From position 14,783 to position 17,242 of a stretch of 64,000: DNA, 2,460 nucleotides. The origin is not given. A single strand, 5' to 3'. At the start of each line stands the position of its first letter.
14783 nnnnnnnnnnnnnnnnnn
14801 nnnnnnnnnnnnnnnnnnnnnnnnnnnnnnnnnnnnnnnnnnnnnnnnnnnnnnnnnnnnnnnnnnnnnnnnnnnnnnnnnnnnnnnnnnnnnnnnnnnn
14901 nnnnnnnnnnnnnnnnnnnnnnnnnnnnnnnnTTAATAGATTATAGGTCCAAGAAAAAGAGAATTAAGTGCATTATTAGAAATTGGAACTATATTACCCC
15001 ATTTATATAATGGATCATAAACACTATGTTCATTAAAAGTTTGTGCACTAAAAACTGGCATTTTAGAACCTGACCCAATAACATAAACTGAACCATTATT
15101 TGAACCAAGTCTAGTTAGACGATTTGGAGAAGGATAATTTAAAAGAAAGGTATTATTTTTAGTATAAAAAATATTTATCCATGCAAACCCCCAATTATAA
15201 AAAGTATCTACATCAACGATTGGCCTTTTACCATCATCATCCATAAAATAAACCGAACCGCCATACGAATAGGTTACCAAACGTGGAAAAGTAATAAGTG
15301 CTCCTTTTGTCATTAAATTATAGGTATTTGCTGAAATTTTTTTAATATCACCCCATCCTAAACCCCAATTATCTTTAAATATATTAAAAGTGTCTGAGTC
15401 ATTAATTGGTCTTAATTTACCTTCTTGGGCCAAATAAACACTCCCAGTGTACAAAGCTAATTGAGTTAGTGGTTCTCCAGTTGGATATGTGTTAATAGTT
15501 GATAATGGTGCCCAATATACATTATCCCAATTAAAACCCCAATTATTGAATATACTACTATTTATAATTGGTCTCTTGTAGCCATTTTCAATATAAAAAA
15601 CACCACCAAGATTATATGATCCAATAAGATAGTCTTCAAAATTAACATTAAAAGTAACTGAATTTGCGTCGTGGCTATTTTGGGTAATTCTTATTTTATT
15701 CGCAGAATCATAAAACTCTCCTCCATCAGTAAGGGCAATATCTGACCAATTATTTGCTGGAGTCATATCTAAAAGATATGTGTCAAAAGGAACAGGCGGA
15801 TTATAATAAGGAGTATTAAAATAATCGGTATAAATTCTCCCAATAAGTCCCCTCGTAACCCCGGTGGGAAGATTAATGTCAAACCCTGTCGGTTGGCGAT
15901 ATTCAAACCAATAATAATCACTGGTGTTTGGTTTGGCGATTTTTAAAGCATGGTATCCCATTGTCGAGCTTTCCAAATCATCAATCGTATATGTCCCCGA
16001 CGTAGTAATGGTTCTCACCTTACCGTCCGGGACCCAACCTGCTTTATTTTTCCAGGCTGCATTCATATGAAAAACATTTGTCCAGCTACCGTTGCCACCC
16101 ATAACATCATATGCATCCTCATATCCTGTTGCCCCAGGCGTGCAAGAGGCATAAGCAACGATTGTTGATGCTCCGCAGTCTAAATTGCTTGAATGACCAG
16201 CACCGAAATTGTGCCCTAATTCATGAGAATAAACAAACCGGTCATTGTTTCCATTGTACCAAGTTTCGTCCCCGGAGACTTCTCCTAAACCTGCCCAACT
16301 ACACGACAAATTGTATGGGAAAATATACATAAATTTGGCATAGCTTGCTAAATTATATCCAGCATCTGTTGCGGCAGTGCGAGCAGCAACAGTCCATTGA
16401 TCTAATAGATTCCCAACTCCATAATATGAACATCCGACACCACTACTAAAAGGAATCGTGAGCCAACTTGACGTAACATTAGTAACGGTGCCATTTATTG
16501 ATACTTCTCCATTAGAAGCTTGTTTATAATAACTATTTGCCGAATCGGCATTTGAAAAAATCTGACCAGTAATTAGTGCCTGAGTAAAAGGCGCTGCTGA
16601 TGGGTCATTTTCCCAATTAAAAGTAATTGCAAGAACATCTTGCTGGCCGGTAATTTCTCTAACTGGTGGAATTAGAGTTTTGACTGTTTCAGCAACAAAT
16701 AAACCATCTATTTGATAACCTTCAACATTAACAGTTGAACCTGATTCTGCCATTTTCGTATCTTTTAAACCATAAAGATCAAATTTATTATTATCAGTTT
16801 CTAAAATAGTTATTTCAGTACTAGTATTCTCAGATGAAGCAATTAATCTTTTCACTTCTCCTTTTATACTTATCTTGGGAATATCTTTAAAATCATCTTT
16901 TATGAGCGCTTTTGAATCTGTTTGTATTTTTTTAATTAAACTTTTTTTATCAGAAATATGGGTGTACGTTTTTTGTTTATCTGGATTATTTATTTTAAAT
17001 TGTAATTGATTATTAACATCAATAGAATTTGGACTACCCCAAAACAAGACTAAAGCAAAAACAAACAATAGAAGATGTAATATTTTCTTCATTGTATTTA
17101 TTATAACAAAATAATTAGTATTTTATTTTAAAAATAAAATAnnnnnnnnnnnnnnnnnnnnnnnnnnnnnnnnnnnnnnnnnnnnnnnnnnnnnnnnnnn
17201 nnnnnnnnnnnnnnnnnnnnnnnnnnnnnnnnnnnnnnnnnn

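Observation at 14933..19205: Two paralogous secreted repeat proteins with a 177-bp near-identical core (recent gene conversion); one is a metzincin protease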

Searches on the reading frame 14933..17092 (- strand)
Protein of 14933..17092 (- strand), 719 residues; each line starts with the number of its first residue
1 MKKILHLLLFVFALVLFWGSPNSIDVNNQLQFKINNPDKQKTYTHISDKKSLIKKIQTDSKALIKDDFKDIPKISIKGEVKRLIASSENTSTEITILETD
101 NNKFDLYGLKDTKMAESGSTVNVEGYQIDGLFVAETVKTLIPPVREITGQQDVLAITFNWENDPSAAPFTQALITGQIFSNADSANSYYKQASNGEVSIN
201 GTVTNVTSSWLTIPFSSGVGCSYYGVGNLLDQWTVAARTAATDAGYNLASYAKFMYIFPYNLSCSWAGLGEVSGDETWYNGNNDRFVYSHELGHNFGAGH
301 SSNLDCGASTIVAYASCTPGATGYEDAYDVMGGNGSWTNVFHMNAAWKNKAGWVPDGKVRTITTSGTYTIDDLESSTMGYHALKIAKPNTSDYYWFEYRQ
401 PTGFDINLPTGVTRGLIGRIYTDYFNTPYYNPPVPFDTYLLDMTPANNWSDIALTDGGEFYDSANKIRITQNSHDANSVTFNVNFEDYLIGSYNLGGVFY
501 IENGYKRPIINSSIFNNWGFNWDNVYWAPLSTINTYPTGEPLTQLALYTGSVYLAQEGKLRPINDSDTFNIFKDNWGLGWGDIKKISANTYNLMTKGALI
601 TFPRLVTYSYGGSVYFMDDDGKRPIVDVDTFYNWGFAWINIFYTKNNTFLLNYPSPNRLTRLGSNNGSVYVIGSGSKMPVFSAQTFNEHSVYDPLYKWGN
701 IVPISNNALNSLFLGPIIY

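Call 6: search_protein_families(library=pfam, proteins=[window:14933-17092:-], max_evalue=1)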
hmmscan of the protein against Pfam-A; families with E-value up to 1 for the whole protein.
window:14933-17092:- (719 aa): 8 families
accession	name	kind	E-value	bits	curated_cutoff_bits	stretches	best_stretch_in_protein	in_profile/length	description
PF05548.17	Peptidase_M11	-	7.8e-10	38.7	21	1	167-354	16-185/303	Gametolysin peptidase M11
PF13688.12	Reprolysin_5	-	6.4e-08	33.5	27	1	182-326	33-177/196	Metallo-peptidase family M12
PF13582.12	Reprolysin_3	-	0.00067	20.6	22.4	1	279-301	101-123/123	Metallo-peptidase family M12B Reprolysin-like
PF13574.12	Reprolysin_2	-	0.00079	19.8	27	1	282-309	123-147/195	Metallo-peptidase family M12B Reprolysin-like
PF13583.11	Reprolysin_4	-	0.016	15.3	22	1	287-309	138-161/203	Metallo-peptidase family M12B Reprolysin-like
PF10462.15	Peptidase_M66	-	0.018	14.4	20.6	1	267-331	176-241/306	Peptidase M66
PF00413.30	Peptidase_M10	-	0.091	13.1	24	1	275-303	93-127/159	Matrixin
PF13057.11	DUF3919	-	0.63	10.1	25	1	41-103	125-187/232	Protein of unknown function (DUF3919)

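Call 8: search_protein_families(library=ncbifam, proteins=[window:14933-17092:-], max_evalue=1)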
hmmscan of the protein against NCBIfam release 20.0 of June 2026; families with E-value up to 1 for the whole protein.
window:14933-17092:- (719 aa): 1 family
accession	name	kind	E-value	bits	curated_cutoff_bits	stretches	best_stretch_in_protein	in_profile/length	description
TIGR03296.1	M6dom_TIGR03296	domain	2.1e-11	44.3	110.8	2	286-409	168-278/286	M6 family metalloprotease domain-containing protein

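Call 12: search_solved_structures(query=window:14933-17092:-, max_evalue=10, show_alignments=2)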
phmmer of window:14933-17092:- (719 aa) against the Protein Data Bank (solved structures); distinct sequences matched with E-value up to 10: 8.
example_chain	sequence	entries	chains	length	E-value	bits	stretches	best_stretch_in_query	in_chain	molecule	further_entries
4aig_A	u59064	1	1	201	0.042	15.5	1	288-340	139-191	ADAMALYSIN II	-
2aig_P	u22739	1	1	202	0.042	15.5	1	288-340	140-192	ADAMALYSIN II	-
3aig_A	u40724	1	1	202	0.042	15.5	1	288-340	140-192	ADAMALYSIN II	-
1iag_A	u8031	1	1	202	0.13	13.9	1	288-340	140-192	ADAMALYSIN II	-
1mmp_A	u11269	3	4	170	0.19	13.3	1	271-304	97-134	GELATINASE A | MATRILYSIN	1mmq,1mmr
2ddy_A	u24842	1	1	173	0.2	13.3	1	271-304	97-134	Matrilysin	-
2y6d_A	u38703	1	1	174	0.2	13.2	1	271-304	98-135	MATRILYSIN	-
2y6c_A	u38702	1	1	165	0.2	13.2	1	271-304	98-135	MATRILYSIN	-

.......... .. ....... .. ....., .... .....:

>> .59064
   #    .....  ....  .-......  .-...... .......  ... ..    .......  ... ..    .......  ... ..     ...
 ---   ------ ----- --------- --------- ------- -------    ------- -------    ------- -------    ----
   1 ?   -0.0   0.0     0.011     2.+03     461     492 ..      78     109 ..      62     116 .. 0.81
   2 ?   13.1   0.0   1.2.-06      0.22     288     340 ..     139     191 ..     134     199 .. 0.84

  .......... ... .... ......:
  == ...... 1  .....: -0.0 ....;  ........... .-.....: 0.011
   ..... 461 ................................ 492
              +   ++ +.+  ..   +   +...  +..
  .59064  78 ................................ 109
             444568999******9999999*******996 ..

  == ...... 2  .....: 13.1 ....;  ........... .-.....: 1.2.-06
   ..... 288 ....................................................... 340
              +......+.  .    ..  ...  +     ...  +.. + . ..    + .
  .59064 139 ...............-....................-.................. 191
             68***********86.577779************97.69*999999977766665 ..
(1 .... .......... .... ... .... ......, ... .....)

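Call 17: list_cluster_members(proteins=[P0001, window:14933-17092:-])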
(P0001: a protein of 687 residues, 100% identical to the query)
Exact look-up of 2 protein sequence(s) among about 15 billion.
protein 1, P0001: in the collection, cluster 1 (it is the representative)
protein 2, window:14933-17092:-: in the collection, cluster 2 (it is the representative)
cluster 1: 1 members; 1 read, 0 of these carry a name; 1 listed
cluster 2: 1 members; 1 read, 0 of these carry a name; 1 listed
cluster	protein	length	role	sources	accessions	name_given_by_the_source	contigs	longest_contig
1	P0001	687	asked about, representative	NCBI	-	-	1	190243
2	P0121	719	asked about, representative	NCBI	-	-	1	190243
